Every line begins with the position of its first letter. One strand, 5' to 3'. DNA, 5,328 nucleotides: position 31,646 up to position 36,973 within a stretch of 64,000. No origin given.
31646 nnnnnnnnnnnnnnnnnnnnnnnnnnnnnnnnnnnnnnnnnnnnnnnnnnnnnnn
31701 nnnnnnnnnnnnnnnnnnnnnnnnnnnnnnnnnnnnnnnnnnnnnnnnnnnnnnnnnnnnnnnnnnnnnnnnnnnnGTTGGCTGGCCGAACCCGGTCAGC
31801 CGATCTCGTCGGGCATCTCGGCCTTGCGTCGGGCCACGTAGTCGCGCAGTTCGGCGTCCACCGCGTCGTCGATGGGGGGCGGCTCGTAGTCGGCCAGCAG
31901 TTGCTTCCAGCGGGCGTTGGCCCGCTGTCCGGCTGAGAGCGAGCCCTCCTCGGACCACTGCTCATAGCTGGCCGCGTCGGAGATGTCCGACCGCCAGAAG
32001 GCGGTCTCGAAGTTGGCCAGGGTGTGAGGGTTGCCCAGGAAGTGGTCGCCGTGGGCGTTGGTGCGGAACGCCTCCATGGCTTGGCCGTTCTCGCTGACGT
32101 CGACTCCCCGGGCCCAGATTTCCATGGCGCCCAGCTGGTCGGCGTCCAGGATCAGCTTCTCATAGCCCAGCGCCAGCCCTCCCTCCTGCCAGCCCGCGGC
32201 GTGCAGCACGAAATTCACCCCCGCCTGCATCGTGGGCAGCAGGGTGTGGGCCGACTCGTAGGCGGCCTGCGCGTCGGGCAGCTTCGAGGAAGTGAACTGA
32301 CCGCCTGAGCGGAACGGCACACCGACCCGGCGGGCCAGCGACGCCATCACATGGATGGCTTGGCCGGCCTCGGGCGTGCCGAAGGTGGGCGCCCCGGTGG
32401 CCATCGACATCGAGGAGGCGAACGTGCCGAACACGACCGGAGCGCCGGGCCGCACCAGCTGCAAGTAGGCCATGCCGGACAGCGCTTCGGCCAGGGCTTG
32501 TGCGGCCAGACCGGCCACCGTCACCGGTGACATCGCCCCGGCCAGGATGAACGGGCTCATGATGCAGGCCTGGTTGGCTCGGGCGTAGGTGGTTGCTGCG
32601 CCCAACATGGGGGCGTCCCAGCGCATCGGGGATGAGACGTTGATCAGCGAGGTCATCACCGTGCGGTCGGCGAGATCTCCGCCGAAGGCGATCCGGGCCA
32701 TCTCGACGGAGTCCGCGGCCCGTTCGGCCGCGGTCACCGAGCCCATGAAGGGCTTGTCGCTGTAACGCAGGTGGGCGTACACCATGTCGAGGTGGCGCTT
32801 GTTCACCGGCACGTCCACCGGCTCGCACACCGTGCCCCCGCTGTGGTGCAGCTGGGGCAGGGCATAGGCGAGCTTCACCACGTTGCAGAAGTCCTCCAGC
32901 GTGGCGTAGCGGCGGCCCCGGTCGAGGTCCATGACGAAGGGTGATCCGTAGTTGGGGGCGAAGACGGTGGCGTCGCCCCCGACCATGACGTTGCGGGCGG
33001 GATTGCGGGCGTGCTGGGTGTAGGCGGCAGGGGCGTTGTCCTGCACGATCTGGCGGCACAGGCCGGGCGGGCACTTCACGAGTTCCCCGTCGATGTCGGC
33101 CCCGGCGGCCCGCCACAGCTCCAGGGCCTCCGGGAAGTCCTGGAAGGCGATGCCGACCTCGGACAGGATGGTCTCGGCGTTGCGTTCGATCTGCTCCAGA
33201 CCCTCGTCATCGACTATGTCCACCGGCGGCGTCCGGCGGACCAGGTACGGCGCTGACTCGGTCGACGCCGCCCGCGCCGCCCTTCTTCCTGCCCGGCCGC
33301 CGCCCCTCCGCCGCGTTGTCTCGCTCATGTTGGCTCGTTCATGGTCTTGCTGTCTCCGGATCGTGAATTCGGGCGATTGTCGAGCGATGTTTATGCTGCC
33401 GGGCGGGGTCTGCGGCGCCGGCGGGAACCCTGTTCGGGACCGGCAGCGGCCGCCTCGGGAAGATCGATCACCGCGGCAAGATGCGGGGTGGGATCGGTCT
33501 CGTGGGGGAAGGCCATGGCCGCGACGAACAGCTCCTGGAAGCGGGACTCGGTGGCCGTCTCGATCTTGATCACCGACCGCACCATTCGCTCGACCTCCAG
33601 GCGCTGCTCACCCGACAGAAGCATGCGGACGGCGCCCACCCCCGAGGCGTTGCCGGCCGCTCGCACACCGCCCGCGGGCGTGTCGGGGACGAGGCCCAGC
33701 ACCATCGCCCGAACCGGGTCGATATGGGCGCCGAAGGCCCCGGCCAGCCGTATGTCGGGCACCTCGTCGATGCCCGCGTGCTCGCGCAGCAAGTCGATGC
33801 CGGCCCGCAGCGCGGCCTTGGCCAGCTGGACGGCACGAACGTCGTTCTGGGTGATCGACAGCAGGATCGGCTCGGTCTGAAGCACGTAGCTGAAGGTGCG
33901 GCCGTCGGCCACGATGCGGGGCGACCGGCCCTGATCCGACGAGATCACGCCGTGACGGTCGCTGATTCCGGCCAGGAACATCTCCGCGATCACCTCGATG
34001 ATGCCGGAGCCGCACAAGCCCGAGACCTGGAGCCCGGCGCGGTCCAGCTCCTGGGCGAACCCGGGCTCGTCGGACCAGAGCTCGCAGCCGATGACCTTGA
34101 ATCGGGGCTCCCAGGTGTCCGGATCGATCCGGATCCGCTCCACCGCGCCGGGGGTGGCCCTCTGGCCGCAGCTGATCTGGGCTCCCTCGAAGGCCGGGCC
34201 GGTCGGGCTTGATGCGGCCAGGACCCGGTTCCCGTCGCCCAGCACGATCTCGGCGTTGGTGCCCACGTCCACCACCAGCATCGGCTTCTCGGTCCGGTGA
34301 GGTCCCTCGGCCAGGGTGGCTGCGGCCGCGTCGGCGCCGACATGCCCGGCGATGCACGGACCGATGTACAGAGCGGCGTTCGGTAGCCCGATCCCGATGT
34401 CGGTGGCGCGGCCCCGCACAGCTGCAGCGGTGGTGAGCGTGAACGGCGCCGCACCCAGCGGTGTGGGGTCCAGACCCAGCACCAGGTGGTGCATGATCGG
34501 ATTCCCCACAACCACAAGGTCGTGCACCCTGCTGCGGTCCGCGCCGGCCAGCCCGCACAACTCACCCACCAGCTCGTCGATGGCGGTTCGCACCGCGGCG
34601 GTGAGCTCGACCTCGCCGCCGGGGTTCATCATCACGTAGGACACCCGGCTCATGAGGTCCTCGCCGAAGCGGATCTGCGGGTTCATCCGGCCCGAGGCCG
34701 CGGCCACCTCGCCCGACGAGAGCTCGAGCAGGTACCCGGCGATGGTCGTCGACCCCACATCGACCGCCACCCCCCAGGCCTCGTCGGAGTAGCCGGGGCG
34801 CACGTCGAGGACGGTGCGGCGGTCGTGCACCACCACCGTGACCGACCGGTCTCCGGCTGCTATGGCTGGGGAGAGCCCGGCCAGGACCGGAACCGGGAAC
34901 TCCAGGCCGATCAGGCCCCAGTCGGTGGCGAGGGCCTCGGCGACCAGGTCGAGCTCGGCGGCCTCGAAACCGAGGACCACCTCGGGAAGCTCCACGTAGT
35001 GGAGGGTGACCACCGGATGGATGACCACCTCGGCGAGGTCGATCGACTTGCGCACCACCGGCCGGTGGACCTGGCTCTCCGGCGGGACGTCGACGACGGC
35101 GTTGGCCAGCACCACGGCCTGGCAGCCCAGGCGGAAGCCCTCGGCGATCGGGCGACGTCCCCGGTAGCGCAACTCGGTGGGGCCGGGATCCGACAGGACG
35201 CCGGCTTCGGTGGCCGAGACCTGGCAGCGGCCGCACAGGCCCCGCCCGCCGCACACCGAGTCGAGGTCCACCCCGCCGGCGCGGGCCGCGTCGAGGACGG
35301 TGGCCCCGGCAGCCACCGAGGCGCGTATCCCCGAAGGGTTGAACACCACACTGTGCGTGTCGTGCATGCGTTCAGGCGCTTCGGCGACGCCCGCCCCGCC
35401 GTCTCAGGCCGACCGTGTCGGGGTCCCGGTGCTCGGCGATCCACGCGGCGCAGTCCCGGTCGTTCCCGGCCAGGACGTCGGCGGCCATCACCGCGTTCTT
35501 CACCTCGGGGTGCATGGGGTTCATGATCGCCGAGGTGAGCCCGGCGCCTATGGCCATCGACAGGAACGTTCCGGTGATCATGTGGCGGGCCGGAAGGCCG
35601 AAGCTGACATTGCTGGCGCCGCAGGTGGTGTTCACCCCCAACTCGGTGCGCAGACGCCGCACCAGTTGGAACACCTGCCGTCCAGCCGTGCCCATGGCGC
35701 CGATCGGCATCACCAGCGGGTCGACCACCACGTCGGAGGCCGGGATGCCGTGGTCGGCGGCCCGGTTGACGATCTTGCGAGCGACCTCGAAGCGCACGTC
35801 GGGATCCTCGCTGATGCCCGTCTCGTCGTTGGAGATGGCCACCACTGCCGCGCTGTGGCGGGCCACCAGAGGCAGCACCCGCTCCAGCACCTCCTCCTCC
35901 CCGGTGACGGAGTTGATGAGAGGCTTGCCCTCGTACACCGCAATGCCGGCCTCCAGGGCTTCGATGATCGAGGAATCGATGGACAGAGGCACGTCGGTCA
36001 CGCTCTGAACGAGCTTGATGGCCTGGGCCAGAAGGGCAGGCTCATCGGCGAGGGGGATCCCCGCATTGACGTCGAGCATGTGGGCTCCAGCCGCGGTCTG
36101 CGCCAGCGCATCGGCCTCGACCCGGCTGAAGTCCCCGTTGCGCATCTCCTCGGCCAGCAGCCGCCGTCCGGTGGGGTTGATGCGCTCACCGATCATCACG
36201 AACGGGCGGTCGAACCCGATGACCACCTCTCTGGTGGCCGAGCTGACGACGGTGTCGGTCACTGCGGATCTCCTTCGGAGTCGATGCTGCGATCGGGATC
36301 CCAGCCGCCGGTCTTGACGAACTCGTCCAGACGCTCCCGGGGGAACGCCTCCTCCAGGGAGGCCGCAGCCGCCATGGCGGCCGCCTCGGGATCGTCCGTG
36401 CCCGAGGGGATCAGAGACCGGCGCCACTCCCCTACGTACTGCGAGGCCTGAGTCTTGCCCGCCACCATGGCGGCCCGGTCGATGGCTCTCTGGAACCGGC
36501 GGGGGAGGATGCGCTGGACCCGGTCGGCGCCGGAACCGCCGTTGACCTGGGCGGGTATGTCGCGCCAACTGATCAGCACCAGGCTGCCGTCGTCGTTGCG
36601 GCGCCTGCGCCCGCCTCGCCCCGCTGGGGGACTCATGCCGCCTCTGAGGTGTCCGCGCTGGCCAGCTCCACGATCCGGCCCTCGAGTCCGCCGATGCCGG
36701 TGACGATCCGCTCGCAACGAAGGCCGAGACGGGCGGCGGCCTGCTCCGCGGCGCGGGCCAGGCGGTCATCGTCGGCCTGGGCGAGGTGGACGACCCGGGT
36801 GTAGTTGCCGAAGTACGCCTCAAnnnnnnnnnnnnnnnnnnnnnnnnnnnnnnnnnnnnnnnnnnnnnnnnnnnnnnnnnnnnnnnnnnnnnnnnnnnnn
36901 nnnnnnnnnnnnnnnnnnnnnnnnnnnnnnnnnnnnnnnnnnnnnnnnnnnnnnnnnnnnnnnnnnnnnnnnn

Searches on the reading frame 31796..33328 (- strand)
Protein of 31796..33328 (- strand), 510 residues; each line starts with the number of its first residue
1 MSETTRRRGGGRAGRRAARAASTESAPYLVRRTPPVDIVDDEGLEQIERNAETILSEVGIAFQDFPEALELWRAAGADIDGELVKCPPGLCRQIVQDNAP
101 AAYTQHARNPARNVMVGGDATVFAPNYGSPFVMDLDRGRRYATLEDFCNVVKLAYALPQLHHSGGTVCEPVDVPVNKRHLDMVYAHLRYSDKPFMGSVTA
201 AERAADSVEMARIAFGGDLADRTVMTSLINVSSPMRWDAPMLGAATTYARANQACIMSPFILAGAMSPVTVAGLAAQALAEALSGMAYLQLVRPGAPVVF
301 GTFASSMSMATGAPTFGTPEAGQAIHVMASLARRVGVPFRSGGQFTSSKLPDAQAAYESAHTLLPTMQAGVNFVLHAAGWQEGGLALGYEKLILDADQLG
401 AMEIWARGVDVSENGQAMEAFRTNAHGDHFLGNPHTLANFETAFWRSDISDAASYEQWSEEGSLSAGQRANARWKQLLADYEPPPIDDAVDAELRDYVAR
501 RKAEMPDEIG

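Call 19: search_protein_families(library=pfam, proteins=[window:31796-33328:-], max_evalue=0.001)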
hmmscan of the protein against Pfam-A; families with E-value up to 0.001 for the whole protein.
window:31796-33328:- (510 aa): 1 family
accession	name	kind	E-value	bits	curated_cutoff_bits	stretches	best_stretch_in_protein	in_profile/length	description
PF06253.16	MTTB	-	2.5e-218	725.5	25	1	8-506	1-500/500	Trimethylamine methyltransferase (MTTB)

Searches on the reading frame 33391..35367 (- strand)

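Call 19: search_protein_families(library=pfam, proteins=[window:33391-35367:-], max_evalue=0.001)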
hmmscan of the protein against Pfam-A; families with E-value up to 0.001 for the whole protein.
window:33391-35367:- (658 aa): 4 families
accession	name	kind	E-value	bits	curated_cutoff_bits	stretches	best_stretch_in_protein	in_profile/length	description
PF14574.11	RACo_C_ter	-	7.7e-80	268.2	27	1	362-629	2-259/261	C-terminal domain of RACo the ASKHA domain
PF17651.6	Raco_middle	-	2.1e-43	148.2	26.8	1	199-357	2-161/163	RACo middle region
PF17650.6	RACo_linker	-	1.9e-13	50.4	26.2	1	112-195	4-85/86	RACo linker region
PF00111.32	Fer2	-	2.1e-09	37.6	21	1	10-86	4-76/77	2Fe-2S iron-sulfur cluster binding domain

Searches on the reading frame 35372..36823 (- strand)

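Call 77: search_protein_families(library=pfam, proteins=[window:35372-36823:-], max_evalue=0.00001)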
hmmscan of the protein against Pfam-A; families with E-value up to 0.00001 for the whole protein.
window:35372-36823:- (483 aa): 1 family
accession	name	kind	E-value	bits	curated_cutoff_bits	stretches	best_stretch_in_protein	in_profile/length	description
PF00809.28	Pterin_bind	-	2.6e-25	89.9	25.5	1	212-434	1-243/244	Pterin binding enzyme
